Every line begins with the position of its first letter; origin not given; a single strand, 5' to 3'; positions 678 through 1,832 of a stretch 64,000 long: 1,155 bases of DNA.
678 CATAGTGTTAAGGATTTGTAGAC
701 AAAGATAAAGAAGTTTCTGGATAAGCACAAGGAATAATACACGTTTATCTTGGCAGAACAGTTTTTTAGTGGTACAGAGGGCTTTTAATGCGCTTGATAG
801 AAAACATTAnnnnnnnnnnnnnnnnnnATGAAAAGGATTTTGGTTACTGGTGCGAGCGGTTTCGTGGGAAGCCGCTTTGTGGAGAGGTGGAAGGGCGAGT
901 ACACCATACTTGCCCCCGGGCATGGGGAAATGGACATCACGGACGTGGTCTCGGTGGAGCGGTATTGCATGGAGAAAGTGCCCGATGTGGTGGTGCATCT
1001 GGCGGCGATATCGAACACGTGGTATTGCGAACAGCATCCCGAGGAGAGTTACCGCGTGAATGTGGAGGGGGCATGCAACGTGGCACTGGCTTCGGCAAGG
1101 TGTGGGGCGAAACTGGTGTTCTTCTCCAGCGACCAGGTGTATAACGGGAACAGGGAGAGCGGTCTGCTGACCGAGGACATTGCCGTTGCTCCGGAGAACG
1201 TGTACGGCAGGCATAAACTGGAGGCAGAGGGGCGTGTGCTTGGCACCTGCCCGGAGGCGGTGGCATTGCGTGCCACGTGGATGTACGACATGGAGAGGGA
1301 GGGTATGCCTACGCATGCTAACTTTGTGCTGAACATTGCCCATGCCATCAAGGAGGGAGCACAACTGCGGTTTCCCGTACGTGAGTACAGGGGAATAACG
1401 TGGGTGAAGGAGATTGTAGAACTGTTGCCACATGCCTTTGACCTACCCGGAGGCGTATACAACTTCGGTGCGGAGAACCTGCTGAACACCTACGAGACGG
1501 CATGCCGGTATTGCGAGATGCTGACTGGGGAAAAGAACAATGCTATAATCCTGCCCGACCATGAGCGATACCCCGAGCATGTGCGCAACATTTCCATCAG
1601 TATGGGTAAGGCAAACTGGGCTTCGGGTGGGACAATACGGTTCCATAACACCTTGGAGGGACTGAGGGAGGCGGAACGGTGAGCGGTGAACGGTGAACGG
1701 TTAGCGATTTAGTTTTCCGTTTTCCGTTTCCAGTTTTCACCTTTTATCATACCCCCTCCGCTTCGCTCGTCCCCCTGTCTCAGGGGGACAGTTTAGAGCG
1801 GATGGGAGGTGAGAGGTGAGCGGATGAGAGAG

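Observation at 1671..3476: Lipoprotein gene bracketed by inverted copies of a roughly 290-bp mosaic element that also supplies its start codon and signal peptide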

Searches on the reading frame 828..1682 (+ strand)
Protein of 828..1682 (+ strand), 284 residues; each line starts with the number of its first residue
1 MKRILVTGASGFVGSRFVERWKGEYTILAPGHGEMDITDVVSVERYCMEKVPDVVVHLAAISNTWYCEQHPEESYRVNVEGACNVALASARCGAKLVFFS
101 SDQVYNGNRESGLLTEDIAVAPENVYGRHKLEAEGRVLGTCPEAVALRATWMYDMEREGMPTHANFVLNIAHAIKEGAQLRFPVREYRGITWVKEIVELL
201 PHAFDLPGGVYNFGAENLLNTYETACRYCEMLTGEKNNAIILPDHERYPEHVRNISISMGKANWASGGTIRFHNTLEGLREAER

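Call 8: search_protein_families(library=pfam, proteins=[window:828-1682:+])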
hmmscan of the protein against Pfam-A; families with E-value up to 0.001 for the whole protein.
window:828-1682:+ (284 aa): 6 families
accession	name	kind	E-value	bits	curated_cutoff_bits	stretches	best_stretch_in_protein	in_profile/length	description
PF04321.23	RmlD_sub_bind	-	1.7e-40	139.3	27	1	3-249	2-247/287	RmlD substrate binding domain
PF01370.27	Epimerase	-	2.2e-25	89.9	20.9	1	4-182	1-201/240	NAD dependent epimerase/dehydratase family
PF16363.11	GDP_Man_Dehyd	-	7.4e-15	55.7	27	1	34-152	58-178/332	GDP-mannose 4,6 dehydratase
PF02719.21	Polysacc_synt_2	-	4.2e-10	39.7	20.2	1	36-106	62-133/293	Polysaccharide biosynthesis protein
PF01073.25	3Beta_HSD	-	1e-09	38.3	22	1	34-139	51-159/280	3-beta hydroxysteroid dehydrogenase/isomerase family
PF07993.18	NAD_binding_4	-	2.3e-06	27.4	20.1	1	53-133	90-184/258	Male sterility protein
